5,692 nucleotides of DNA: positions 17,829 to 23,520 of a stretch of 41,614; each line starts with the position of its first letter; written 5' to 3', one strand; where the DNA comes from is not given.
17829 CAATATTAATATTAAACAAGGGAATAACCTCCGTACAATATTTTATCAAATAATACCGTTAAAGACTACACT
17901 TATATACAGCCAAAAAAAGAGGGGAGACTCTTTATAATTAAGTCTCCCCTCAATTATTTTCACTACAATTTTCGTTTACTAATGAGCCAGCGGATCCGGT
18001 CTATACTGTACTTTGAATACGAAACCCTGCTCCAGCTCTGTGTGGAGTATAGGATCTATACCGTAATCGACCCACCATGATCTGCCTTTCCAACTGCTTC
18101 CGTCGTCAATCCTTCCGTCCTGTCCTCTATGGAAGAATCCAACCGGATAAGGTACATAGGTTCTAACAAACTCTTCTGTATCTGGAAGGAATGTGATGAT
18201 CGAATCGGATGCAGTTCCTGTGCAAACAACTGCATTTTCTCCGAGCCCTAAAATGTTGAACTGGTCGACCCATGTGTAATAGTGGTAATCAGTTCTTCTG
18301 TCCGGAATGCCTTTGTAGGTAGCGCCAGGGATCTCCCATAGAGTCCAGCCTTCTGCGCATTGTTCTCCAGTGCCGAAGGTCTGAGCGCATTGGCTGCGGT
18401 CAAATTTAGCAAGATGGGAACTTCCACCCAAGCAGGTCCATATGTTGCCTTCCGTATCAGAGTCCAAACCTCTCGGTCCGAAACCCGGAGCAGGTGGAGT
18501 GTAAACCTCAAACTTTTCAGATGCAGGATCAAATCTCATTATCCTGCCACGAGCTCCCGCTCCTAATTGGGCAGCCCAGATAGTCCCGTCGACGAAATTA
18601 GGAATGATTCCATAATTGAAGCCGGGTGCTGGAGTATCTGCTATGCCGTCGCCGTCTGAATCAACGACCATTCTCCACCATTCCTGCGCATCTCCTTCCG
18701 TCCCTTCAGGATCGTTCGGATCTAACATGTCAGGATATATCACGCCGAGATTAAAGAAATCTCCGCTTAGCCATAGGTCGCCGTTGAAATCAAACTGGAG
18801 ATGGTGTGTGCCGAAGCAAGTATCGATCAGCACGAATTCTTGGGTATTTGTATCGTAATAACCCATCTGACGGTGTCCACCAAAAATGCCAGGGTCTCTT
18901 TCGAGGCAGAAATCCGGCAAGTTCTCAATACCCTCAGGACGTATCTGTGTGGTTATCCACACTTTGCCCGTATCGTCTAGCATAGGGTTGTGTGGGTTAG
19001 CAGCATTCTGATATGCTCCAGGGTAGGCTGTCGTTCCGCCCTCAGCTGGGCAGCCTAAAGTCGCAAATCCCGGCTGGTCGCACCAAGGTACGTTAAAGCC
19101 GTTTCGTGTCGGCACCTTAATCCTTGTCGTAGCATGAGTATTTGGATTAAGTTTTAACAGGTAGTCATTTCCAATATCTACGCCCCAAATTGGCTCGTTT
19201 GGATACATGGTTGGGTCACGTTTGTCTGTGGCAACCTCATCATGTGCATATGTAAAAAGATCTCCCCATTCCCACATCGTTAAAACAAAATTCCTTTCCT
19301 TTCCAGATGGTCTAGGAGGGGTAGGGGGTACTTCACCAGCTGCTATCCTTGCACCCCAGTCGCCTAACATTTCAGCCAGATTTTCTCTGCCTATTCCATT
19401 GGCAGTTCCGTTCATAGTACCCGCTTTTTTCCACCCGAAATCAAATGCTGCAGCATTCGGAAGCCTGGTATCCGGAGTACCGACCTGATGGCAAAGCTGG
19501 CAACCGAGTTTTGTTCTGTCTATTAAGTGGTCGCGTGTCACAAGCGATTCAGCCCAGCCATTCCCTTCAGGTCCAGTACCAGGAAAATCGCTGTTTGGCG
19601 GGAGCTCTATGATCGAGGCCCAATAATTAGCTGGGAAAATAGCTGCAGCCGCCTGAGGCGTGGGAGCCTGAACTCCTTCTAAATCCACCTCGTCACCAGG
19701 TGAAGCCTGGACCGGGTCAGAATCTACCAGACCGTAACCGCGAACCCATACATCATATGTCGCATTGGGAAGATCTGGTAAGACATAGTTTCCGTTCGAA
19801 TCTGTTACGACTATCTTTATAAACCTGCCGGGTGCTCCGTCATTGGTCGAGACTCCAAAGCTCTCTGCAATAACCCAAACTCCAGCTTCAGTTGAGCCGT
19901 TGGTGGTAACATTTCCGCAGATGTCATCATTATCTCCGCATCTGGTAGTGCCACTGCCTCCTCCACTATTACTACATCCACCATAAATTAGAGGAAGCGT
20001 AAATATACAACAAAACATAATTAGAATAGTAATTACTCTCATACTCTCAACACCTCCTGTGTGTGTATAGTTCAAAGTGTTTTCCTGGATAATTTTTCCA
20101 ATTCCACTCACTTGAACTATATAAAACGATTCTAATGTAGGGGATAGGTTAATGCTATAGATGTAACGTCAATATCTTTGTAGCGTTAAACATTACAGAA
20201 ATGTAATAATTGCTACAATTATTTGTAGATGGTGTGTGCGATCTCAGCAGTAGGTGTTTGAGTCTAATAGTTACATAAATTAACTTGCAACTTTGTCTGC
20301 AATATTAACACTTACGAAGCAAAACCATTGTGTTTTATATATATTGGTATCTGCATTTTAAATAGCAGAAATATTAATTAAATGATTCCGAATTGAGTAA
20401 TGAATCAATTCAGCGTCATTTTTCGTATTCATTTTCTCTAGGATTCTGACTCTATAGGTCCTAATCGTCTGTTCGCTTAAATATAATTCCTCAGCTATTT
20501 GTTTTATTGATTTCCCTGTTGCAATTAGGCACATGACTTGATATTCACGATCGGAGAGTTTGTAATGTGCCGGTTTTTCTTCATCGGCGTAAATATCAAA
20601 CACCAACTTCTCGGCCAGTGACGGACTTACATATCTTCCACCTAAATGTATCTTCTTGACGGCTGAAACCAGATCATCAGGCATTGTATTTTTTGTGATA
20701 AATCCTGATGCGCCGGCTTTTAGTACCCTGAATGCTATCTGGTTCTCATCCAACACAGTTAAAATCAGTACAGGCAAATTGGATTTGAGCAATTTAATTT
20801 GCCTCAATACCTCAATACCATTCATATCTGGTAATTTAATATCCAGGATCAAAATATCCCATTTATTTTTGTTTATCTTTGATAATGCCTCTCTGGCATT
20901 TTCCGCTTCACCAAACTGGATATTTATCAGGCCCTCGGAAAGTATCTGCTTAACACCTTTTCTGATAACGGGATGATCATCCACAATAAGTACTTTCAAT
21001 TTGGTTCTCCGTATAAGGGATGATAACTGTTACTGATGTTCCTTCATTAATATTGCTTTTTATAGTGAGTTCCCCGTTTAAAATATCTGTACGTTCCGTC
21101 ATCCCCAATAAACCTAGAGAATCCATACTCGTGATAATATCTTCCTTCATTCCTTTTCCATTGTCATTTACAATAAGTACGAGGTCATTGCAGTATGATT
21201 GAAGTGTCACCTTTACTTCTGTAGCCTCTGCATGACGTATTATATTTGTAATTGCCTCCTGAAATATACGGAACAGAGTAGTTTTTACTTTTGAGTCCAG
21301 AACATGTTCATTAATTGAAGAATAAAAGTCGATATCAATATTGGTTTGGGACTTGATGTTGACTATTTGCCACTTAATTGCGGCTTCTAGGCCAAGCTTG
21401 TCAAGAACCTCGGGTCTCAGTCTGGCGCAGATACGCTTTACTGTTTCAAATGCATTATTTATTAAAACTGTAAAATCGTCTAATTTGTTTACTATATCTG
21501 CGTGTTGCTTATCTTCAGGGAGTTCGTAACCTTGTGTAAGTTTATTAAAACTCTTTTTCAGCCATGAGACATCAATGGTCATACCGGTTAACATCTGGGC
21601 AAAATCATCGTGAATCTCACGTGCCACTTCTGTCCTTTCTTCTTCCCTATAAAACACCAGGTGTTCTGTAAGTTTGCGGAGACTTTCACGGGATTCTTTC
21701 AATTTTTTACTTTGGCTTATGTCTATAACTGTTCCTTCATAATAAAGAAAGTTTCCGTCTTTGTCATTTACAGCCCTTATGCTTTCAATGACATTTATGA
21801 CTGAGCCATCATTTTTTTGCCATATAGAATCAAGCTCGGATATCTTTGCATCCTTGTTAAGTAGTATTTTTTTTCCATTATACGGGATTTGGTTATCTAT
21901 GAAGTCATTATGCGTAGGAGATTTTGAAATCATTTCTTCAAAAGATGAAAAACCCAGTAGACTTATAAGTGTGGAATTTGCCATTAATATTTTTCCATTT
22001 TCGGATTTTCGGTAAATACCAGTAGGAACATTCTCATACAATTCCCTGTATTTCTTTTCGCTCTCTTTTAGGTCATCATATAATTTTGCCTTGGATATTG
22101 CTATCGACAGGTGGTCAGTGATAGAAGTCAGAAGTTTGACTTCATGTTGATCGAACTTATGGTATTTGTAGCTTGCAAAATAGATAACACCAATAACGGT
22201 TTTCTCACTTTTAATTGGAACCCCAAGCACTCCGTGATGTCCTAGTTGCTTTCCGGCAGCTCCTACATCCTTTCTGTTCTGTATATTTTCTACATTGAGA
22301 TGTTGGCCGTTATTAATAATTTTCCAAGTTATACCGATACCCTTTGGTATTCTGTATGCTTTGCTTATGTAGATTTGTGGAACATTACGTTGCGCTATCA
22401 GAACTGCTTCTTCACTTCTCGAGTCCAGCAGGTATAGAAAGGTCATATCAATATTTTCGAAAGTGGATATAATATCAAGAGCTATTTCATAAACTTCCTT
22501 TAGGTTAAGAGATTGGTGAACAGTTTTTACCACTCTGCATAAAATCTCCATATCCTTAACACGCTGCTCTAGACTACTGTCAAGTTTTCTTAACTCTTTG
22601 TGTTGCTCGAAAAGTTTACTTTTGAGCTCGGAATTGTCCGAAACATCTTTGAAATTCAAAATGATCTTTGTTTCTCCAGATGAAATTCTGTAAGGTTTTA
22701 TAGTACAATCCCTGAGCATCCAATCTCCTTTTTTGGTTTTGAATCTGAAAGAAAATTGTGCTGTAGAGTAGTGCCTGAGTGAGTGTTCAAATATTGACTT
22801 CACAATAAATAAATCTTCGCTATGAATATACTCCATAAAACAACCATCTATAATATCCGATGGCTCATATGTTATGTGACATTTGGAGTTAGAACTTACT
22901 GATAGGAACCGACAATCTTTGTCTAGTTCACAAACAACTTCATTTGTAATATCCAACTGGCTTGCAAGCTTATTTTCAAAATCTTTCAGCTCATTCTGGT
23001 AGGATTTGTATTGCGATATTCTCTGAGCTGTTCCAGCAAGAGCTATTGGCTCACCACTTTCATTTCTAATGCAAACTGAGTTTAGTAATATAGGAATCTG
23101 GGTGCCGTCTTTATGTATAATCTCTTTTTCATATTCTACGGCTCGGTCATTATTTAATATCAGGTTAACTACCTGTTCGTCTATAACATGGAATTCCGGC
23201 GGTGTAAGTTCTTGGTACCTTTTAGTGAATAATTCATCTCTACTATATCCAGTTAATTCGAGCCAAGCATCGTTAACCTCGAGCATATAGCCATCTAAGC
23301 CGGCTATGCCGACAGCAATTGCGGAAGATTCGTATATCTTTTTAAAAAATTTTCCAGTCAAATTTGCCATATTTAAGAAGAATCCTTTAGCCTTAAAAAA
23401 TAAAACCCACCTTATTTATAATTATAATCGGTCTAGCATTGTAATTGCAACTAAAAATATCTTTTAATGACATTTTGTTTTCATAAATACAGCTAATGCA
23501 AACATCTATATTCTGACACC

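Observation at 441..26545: Long imperfect inverted repeats bracket a ~26 kb segment with a serine recombinase at one end and a plasmid-like module at the other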

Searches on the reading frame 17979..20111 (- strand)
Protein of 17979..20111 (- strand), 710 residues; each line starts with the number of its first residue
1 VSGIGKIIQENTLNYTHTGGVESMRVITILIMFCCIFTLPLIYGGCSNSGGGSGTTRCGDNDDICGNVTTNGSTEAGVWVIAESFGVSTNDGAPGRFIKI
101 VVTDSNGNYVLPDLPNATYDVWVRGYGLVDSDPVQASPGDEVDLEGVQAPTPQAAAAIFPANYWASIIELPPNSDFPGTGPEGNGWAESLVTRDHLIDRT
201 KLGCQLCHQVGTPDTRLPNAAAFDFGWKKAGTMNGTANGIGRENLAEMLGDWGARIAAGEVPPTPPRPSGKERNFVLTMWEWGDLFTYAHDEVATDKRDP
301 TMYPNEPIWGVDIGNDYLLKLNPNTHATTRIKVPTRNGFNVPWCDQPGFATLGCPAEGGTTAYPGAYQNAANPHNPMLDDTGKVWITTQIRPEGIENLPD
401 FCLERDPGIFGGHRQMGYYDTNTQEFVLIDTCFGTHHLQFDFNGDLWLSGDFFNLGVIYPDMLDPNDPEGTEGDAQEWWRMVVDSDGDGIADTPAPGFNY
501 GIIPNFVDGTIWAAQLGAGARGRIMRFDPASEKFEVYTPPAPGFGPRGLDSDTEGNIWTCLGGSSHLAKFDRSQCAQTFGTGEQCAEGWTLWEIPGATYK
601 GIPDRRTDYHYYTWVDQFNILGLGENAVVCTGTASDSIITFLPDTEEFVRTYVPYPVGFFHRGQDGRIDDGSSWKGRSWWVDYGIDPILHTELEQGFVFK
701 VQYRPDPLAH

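Call 7: search_protein_families(library=pfam, proteins=[window:17979-20111:-], max_evalue=0.01)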
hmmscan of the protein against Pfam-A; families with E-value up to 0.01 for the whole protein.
window:17979-20111:- (710 aa): 2 families
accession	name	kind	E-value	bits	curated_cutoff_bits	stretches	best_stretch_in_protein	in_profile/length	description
PF08450.18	SGL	-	0.00011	22.3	26.3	0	308-345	14-51/246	SMP-30/Gluconolactonase/LRE-like region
PF13620.12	CarboxypepD_reg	-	0.00061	20.5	32.3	1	99-144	30-77/82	Carboxypeptidase regulatory-like domain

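Call 59: search_protein_families(library=ncbifam, proteins=[window:17979-20111:-], max_evalue=0.001)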
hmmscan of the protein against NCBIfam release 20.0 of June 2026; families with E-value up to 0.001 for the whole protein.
window:17979-20111:- (710 aa): 0 families

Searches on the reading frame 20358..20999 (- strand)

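Call 7: search_protein_families(library=pfam, proteins=[window:20358-20999:-], max_evalue=0.01)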
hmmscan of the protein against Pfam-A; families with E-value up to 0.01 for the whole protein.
window:20358-20999:- (213 aa): 7 families
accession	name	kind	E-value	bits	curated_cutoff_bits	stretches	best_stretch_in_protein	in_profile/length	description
PF00072.30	Response_reg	-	3e-30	105.1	30.2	1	3-115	1-111/111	Response regulator receiver domain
PF00196.25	GerE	-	6.7e-19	67.7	23.5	1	148-201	3-56/57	Bacterial regulatory proteins, luxR family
PF08281.18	Sigma70_r4_2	-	0.00021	21.3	25.7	1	162-190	26-54/54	Sigma-70, region 4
PF04545.22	Sigma70_r4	-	0.00042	20.2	24.1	1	147-190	4-48/50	Sigma-70, region 4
PF13551.12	HTH_29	-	0.0019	18.7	28.1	1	155-186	4-36/64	Winged helix-turn helix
PF14493.12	HTH_40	-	0.0028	18.4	27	1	158-191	8-41/89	Helix-turn-helix domain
PF22167.2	PH0730-like_N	-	0.005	17.4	30.2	0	156-193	9-42/60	PH0730-like, N-terminal domain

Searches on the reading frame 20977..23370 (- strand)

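Call 7: search_protein_families(library=pfam, proteins=[window:20977-23370:-], max_evalue=0.01)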
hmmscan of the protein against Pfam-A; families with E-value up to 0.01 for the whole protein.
window:20977-23370:- (797 aa): 13 families
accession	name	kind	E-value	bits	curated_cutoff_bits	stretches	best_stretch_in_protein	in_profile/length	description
PF13426.13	PAS_9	-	4.7e-23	81.9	27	2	25-114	9-97/103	PAS domain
PF08447.18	PAS_3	-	4.6e-20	72.1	25.6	2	30-115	2-89/89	PAS fold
PF00989.32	PAS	-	8.9e-19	68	22.6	2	8-118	2-113/113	PAS fold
PF13185.12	GAF_2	-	4e-17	63.1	28.6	1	288-425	2-135/136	GAF domain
PF02518.31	HATPase_c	-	3.2e-13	50.5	26.4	1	697-787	4-110/111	Histidine kinase-, DNA gyrase B-, and HSP90-like ATPase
PF13188.13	PAS_8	-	2.2e-10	40.5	21.8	2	440-481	2-43/65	PAS domain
PF01590.32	GAF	-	6.1e-10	40.2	22.4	1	290-425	2-133/133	GAF domain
PF08448.16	PAS_4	-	2.7e-09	37.7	23.1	1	14-120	2-107/110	PAS fold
PF07730.19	HisKA_3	-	5.6e-09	36.9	24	1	578-656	1-68/68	Histidine kinase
PF14598.12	PAS_11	-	3.8e-06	27.3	25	1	146-228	5-87/109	PAS domain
PF13492.12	GAF_3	-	1.8e-05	25.6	27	1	289-426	1-128/129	GAF domain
PF13589.12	HATPase_c_3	-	0.0028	18.1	25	1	706-746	6-50/137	Histidine kinase-, DNA gyrase B-, and HSP90-like ATPase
PF13581.12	HATPase_c_2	-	0.0068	16.8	27.4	0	702-742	35-79/127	Histidine kinase-like ATPase domain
